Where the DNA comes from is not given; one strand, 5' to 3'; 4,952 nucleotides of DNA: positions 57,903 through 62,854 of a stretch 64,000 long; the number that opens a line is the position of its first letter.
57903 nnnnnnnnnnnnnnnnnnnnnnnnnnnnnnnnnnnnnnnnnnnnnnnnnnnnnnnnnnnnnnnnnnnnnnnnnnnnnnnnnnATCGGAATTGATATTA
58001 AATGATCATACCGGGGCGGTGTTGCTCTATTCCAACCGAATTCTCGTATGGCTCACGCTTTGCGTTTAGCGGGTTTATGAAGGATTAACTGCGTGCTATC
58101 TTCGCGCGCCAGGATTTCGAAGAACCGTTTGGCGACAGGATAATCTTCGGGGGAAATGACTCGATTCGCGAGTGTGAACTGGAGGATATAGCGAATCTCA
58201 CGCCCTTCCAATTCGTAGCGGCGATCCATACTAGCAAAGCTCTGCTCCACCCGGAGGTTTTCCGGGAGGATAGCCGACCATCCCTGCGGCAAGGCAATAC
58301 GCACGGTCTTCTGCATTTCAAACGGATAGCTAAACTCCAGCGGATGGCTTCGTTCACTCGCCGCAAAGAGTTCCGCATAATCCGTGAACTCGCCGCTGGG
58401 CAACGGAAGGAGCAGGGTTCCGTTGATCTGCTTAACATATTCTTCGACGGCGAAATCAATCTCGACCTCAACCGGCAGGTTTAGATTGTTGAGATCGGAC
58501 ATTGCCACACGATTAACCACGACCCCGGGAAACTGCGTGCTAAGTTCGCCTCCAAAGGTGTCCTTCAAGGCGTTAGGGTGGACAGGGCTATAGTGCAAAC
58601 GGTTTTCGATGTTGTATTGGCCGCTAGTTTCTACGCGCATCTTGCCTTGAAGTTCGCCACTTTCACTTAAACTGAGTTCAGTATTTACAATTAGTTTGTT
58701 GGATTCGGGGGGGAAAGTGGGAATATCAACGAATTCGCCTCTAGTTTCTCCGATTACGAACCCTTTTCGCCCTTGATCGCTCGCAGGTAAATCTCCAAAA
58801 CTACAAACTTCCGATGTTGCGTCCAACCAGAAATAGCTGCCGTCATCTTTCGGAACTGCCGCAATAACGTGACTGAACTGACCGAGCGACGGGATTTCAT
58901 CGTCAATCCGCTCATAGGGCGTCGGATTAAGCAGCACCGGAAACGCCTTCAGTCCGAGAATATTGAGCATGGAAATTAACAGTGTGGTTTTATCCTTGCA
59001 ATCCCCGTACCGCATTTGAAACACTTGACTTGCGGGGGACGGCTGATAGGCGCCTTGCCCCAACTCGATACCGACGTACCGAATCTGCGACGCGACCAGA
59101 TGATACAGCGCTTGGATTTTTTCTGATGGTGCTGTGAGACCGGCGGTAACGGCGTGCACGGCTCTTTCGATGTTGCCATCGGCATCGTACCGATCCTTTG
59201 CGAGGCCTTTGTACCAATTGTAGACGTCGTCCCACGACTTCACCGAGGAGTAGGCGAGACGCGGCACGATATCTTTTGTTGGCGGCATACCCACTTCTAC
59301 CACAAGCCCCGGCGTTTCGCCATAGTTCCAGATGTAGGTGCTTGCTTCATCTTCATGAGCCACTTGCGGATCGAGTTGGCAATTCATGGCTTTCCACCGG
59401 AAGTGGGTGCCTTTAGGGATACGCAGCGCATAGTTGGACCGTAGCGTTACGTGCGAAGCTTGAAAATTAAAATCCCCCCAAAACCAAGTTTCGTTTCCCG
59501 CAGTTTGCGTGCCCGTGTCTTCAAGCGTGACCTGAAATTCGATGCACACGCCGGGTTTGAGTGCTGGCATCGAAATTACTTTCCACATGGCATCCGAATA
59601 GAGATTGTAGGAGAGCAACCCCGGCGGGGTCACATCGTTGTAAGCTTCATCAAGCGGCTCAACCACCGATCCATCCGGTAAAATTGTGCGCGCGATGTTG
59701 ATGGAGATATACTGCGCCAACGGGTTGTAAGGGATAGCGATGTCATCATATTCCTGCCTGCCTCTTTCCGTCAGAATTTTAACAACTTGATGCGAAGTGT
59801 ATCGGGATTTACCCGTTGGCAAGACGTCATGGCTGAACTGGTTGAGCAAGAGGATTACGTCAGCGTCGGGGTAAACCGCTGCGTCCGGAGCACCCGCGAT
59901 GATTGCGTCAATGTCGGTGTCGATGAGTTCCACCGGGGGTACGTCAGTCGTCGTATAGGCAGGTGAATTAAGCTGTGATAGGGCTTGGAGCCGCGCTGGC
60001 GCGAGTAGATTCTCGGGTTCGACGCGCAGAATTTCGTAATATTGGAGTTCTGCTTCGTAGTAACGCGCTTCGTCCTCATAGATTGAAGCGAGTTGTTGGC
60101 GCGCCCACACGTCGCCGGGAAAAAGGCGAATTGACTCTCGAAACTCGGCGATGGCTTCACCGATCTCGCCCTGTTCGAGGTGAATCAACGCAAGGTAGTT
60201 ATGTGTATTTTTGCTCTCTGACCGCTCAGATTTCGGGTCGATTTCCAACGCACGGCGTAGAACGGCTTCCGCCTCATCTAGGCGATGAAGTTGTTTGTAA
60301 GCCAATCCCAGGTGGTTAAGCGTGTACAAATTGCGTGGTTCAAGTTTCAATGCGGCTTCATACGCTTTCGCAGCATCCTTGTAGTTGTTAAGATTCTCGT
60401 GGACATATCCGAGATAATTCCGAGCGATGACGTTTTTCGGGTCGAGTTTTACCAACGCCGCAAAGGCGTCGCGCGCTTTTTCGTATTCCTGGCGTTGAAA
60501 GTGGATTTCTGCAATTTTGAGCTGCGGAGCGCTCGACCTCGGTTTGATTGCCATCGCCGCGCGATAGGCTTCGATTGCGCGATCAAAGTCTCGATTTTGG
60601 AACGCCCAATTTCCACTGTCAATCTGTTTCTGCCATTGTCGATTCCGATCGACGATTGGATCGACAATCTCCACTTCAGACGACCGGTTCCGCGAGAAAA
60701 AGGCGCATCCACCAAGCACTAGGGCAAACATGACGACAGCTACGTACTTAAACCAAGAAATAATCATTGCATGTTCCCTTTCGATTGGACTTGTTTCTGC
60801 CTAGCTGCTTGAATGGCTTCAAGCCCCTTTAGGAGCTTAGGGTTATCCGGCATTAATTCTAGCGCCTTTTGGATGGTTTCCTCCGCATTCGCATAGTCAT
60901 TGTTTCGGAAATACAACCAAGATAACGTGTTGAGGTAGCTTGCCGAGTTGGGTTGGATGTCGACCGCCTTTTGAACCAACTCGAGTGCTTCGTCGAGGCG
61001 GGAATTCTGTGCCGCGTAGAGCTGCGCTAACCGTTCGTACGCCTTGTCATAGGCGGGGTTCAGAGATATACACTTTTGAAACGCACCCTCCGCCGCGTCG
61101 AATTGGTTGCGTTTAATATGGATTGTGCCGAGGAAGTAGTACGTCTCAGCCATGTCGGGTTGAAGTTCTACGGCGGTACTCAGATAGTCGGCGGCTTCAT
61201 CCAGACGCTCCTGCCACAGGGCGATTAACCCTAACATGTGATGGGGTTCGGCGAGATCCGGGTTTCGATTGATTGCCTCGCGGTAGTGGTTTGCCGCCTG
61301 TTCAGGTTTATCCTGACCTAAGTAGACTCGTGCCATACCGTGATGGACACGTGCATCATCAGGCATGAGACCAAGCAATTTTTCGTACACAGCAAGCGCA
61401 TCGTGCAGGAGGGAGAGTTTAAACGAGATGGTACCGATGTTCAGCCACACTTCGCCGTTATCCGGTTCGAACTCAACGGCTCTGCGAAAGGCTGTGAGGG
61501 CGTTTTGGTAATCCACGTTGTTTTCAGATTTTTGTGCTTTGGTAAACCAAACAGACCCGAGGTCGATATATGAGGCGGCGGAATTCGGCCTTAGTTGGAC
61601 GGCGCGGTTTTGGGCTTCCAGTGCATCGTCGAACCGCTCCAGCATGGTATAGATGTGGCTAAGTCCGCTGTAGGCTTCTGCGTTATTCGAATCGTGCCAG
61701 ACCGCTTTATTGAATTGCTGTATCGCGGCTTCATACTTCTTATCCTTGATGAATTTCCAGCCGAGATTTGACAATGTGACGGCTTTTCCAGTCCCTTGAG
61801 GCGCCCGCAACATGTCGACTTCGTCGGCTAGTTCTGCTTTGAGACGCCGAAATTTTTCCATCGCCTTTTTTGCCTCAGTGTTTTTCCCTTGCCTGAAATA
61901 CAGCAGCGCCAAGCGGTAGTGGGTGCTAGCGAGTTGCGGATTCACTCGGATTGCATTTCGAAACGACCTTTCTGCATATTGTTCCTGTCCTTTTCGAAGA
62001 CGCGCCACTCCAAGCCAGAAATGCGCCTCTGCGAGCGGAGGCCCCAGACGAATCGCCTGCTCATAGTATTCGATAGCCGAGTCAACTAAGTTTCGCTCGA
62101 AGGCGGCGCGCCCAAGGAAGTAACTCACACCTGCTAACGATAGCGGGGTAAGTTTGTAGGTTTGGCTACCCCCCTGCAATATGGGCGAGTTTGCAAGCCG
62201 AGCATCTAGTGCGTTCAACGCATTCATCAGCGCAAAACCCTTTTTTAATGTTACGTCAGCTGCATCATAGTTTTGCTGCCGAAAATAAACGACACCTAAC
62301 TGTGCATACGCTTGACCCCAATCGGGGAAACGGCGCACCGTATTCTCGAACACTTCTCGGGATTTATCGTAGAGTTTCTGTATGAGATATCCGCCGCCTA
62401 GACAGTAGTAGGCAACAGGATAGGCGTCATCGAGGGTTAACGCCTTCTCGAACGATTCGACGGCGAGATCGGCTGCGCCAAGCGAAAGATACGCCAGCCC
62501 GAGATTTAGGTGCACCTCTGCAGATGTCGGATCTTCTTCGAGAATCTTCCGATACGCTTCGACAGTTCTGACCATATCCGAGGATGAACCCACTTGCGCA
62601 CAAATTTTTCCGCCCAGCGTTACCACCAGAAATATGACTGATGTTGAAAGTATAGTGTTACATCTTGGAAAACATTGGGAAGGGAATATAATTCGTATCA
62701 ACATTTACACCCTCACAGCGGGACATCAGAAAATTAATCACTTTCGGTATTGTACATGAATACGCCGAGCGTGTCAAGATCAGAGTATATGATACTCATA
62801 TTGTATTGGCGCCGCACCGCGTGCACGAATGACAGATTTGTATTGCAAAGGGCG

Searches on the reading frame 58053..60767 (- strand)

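Call 69: search_protein_families(library=pfam, proteins=[window:58053-60767:-])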
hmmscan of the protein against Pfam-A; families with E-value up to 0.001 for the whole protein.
window:58053-60767:- (904 aa): 22 families
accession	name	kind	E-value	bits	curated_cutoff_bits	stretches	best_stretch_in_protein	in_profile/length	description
PF12969.12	DUF3857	-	9.1e-31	107.6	24.6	1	318-483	2-164/170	Domain of Unknown Function with PDB structure (DUF3857)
PF07719.23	TPR_2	-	4e-29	98.7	27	4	115-146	3-34/34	Tetratricopeptide repeat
PF00515.34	TPR_1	-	3.9e-24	83.8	27.8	2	149-179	3-33/34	Tetratricopeptide repeat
PF13432.12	TPR_16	-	2e-22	79.7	32.7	3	120-180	4-64/65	Tetratricopeptide repeat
PF13181.12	TPR_8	-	3.4e-21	74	25.7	1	149-179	3-33/34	Tetratricopeptide repeat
PF13428.12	TPR_14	-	3.9e-20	70.7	23.5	1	190-228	5-43/44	Tetratricopeptide repeat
PF14559.12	TPR_19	-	5.1e-20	72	25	2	55-112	1-58/68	Tetratricopeptide repeat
PF13414.12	TPR_11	-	2.1e-19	69.4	26.8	2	88-126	3-41/42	TPR repeat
PF13431.12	TPR_17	-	1.3e-14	53.5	24.4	0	135-168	1-34/34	Tetratricopeptide repeat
PF23914.1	TPR_CcmH_CycH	-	2.1e-12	47.6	42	2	52-145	57-153/158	Cytochrome c-type biogenesis protein H TPR domain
PF13424.12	TPR_12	-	1.5e-11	44.8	30.1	2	149-216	5-75/77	Tetratricopeptide repeat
PF13174.12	TPR_6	-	2.3e-11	44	26.3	0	82-111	3-32/33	Tetratricopeptide repeat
PF13371.12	TPR_9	-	1.4e-09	38.3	35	2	53-116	3-66/73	Tetratricopeptide repeat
PF12895.13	ANAPC3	-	5.2e-09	36.7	27.2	0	105-172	15-81/82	Anaphase-promoting complex, cyclosome, subunit 3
PF24575.1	TPR_Slam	-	1.9e-08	35.1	35.2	1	53-102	55-104/104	Surface lipoprotein assembly modifier, N-terminal TPR repeats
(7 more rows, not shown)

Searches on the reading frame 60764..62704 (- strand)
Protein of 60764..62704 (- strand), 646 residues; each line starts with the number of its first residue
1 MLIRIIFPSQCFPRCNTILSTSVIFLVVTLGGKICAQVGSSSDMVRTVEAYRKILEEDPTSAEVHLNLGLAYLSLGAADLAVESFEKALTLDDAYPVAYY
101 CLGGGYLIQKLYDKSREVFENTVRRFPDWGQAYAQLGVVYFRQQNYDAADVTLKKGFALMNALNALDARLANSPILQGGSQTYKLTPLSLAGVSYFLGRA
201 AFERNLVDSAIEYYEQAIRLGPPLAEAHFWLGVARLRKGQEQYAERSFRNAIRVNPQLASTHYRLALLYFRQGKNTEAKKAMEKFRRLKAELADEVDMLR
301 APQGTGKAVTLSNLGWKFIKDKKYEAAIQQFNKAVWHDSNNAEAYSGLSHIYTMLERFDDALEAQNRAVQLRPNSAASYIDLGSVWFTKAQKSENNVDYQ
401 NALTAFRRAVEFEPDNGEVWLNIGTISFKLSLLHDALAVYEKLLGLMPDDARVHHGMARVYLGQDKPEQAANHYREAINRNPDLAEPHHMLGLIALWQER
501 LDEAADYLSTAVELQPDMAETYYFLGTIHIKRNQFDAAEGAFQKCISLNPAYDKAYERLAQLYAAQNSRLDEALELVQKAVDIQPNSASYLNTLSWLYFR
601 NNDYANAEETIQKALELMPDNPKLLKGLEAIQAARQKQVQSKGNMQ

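Call 69: search_protein_families(library=pfam, proteins=[window:60764-62704:-])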
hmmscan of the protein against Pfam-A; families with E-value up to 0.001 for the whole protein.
window:60764-62704:- (646 aa): 34 families (the best 25 are shown)
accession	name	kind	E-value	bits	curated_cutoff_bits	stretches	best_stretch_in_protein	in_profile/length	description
PF07719.23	TPR_2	-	1.3e-74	240.7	27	6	588-621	1-34/34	Tetratricopeptide repeat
PF00515.34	TPR_1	-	8.9e-71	231.5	27.8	3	62-92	1-31/34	Tetratricopeptide repeat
PF13414.12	TPR_11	-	1.6e-63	210.6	26.8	6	198-239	1-42/42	TPR repeat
PF13181.12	TPR_8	-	2.4e-58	189.8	25.7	3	62-93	1-32/34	Tetratricopeptide repeat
PF13432.12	TPR_16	-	3.4e-54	181.2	32.7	6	457-518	3-64/65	Tetratricopeptide repeat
PF13424.12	TPR_12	-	1.2e-50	170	30.1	6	555-618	5-75/77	Tetratricopeptide repeat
PF14559.12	TPR_19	-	2.3e-47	159.6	25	4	434-488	8-62/68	Tetratricopeptide repeat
PF13431.12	TPR_17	-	1e-46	153.7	24.4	1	50-81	1-32/34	Tetratricopeptide repeat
PF13428.12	TPR_14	-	3.4e-35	117.3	23.5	0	520-562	2-44/44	Tetratricopeptide repeat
PF23914.1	TPR_CcmH_CycH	-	5.1e-35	121.1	42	3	509-622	40-155/158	Cytochrome c-type biogenesis protein H TPR domain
PF13371.12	TPR_9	-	9.4e-24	83.7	35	1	492-553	2-63/73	Tetratricopeptide repeat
PF13174.12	TPR_6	-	9.9e-23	79.6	26.3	0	263-286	4-27/33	Tetratricopeptide repeat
PF13374.12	TPR_10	-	6.3e-21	74.1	27.5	0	588-617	2-31/42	Tetratricopeptide repeat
PF12895.13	ANAPC3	-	2.7e-17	63.3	27.2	0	433-509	5-80/82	Anaphase-promoting complex, cyclosome, subunit 3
PF13176.12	TPR_7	-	2.9e-16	58.6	27.9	0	65-92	2-29/36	Tetratricopeptide repeat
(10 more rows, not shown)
